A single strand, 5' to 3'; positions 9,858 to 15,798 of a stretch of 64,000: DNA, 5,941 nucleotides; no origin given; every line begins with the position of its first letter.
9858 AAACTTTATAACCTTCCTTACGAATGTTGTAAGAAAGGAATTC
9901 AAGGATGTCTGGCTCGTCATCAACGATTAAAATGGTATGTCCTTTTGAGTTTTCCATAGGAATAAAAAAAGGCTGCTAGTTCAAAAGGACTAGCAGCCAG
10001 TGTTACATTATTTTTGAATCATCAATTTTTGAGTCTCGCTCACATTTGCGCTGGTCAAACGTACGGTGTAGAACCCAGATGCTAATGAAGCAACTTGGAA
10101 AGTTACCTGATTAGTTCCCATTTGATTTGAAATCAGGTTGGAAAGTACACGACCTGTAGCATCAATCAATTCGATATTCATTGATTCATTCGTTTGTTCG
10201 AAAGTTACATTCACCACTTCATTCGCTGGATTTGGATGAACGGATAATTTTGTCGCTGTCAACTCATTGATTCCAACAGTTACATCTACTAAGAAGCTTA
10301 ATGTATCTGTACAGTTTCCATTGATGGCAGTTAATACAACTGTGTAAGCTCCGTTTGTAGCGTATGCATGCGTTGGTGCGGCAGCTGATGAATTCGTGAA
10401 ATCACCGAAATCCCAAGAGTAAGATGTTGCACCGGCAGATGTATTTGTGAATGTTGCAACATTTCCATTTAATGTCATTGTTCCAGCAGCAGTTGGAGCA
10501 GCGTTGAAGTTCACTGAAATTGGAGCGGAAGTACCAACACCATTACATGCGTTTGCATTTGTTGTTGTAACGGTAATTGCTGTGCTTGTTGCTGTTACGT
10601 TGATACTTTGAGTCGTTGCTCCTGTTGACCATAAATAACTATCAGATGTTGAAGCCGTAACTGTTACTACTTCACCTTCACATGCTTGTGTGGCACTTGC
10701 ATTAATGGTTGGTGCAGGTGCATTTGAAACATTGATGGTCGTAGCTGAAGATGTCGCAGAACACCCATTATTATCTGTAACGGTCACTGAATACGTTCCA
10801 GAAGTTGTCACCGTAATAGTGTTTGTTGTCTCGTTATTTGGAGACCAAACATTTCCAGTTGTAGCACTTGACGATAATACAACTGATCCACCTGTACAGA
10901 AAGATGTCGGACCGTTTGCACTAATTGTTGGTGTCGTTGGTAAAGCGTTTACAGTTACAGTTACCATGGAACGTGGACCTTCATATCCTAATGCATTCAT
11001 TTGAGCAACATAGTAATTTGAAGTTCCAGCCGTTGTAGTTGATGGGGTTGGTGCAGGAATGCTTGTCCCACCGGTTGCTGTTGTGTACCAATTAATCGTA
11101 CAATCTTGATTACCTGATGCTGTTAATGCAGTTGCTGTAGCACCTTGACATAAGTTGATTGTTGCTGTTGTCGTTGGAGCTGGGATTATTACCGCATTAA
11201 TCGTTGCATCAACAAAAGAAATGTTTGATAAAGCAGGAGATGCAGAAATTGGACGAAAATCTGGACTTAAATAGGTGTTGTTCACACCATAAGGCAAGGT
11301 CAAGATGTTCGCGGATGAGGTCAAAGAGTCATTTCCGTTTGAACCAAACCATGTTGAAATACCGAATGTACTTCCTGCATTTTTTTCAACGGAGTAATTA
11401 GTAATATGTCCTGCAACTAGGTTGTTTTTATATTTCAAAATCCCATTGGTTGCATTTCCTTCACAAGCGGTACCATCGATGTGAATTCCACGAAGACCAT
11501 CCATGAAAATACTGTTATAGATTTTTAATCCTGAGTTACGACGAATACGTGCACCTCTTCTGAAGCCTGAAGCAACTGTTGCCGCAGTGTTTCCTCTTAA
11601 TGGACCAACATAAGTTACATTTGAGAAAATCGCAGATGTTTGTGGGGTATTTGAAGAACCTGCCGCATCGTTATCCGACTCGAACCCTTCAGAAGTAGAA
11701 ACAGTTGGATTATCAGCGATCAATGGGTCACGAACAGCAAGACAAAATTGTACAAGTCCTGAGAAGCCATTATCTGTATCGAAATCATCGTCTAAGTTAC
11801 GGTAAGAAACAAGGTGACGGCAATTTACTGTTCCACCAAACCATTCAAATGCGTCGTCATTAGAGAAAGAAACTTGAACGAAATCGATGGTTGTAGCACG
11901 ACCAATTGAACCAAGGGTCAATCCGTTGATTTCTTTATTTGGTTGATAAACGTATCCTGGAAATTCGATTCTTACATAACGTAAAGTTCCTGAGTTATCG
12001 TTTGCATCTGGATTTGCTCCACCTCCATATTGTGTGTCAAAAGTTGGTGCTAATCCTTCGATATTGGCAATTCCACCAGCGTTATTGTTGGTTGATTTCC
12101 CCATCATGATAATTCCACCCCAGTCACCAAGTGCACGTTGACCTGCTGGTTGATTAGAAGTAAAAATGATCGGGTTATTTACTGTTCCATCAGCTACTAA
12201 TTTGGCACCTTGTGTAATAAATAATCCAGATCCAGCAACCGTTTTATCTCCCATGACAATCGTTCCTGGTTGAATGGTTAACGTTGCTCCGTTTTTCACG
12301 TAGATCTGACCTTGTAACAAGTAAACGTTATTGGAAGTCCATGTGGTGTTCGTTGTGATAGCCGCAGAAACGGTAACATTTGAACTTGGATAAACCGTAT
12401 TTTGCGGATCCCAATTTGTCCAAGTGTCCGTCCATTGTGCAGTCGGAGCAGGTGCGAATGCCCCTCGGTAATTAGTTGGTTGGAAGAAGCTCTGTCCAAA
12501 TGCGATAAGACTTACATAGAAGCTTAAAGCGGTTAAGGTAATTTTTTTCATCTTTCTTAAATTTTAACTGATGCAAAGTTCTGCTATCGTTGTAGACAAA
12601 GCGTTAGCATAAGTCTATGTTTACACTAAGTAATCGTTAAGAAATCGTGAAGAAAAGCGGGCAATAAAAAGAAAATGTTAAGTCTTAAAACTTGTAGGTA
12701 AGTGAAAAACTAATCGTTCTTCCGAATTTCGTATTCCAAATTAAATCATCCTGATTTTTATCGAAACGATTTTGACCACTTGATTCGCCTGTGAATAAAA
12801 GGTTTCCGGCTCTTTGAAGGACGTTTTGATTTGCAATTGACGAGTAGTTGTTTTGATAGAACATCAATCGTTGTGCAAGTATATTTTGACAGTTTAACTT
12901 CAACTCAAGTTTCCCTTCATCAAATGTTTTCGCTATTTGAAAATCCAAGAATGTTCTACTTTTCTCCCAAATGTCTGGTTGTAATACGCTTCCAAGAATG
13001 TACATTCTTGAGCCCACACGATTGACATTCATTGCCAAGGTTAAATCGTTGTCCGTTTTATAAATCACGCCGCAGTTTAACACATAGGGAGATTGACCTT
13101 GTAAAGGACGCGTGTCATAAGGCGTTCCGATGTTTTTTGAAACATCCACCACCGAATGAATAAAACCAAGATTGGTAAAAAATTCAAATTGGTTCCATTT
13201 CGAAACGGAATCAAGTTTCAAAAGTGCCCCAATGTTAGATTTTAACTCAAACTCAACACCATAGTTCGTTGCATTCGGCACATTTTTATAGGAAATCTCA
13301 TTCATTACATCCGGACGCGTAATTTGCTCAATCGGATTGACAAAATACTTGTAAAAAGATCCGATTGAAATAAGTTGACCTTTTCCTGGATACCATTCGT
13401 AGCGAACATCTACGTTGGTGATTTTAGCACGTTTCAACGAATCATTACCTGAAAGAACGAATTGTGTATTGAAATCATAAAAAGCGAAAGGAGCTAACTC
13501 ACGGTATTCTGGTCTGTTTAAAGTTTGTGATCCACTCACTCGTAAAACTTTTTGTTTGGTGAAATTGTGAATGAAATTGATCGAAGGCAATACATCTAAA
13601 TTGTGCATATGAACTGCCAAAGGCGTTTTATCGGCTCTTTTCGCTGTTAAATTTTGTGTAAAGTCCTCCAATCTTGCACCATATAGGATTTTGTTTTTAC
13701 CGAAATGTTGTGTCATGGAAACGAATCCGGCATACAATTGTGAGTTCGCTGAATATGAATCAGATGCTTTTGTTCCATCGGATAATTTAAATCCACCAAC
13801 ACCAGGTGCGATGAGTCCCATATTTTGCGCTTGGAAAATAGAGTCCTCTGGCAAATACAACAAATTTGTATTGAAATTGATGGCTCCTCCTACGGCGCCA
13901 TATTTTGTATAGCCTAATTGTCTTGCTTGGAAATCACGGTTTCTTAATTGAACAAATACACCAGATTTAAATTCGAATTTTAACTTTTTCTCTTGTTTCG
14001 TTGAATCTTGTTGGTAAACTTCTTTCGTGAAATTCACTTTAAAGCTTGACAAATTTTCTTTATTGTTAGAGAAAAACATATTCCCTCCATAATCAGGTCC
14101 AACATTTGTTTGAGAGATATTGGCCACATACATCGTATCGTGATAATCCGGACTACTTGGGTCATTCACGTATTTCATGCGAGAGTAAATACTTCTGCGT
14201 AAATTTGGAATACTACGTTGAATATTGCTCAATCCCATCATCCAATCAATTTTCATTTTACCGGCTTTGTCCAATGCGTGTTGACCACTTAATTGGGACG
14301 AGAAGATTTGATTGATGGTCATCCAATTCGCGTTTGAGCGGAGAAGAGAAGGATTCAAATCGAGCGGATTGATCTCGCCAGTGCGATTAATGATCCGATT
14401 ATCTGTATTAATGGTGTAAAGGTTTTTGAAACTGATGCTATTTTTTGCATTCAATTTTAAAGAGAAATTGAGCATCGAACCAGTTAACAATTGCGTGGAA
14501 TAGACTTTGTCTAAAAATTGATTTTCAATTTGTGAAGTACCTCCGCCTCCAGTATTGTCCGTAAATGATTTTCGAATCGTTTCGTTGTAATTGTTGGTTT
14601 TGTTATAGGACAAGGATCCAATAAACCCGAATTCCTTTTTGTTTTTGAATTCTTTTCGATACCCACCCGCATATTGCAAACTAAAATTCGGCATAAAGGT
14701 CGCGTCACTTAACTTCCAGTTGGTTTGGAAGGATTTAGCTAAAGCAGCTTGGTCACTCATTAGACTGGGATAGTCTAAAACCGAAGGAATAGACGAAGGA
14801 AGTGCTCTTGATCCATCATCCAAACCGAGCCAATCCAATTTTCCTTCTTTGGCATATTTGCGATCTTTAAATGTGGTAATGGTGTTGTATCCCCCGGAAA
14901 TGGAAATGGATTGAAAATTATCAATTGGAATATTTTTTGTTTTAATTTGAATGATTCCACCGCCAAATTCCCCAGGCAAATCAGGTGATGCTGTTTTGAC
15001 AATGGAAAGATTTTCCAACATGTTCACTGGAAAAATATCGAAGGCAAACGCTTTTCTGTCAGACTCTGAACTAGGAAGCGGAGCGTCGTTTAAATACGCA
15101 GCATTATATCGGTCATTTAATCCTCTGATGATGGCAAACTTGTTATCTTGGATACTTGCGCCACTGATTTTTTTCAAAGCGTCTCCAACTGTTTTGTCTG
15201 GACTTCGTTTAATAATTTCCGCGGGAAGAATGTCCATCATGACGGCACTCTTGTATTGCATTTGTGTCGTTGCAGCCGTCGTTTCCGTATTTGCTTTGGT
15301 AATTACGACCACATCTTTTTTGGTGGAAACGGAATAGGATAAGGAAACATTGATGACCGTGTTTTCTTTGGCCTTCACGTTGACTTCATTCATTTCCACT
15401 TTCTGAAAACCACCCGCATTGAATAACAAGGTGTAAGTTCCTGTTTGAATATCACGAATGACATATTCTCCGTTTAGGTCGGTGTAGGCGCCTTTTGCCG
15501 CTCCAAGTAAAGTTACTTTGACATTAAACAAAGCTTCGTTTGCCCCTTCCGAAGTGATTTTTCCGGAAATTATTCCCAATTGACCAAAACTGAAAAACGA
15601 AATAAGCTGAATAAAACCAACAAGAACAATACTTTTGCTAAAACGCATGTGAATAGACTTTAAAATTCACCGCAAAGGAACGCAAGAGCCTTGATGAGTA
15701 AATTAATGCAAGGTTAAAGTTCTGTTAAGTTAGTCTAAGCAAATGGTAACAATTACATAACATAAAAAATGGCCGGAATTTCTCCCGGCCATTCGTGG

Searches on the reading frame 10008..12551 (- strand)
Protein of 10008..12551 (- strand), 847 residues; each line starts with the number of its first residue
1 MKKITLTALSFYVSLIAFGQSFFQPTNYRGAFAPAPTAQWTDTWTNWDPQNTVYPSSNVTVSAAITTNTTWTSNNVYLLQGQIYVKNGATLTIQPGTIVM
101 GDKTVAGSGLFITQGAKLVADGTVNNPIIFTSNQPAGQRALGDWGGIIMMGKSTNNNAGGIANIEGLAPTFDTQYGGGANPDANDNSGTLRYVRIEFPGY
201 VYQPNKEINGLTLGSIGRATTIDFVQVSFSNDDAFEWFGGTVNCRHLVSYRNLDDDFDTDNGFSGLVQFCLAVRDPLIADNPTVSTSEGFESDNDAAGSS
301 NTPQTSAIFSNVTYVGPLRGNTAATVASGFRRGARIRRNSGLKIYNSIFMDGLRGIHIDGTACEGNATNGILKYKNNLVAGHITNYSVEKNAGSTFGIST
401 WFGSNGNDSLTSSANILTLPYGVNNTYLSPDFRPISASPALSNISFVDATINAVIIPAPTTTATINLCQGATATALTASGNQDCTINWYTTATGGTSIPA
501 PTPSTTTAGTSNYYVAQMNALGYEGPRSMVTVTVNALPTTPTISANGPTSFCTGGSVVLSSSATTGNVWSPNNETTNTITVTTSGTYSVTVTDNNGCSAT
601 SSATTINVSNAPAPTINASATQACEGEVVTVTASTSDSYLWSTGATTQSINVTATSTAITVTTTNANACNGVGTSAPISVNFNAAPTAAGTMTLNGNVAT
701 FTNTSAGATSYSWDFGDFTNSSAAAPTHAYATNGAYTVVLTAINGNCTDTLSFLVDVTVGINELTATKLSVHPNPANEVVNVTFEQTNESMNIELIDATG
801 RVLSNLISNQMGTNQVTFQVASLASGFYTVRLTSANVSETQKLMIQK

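Call 12: search_protein_families(library=pfam, proteins=[window:10008-12551:-], max_evalue=0.001)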
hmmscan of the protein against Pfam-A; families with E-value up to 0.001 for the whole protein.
window:10008-12551:- (847 aa): 5 families
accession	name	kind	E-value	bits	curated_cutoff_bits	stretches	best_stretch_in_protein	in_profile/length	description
PF18911.6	PKD_4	-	5.9e-14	52.3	27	1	677-750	4-76/85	PKD domain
PF18962.6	Por_Secre_tail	-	6e-14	52.5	27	1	771-845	1-75/75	Secretion system C-terminal sorting domain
PF19081.6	Ig_7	-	5.3e-10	39.9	27.3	1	458-535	3-83/84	Ig-like domain CHU_C associated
PF00801.26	PKD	-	7.1e-07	29.6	23.5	1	690-748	8-71/80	PKD domain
PF11589.14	DUF3244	-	1.2e-05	25.7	25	1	776-836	27-87/96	Domain of unknown function (DUF3244)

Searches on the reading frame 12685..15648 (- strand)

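Call 12: search_protein_families(library=pfam, proteins=[window:12685-15648:-], max_evalue=0.001)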
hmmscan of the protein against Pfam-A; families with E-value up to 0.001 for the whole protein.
window:12685-15648:- (987 aa): 4 families
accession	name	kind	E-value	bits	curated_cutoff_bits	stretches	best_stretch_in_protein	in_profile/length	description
PF14905.12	OMP_b-brl_3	-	2.4e-25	89.9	27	1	627-942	103-392/408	Outer membrane protein beta-barrel family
PF13715.12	CarbopepD_reg_2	-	2.6e-14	53.5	32.2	1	27-115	1-88/88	CarboxypepD_reg-like domain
PF13620.12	CarboxypepD_reg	-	2.1e-13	50.8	32.3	1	27-103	2-81/82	Carboxypeptidase regulatory-like domain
PF07715.20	Plug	-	3.9e-09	37.4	23.9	1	134-227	5-101/107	TonB-dependent Receptor Plug Domain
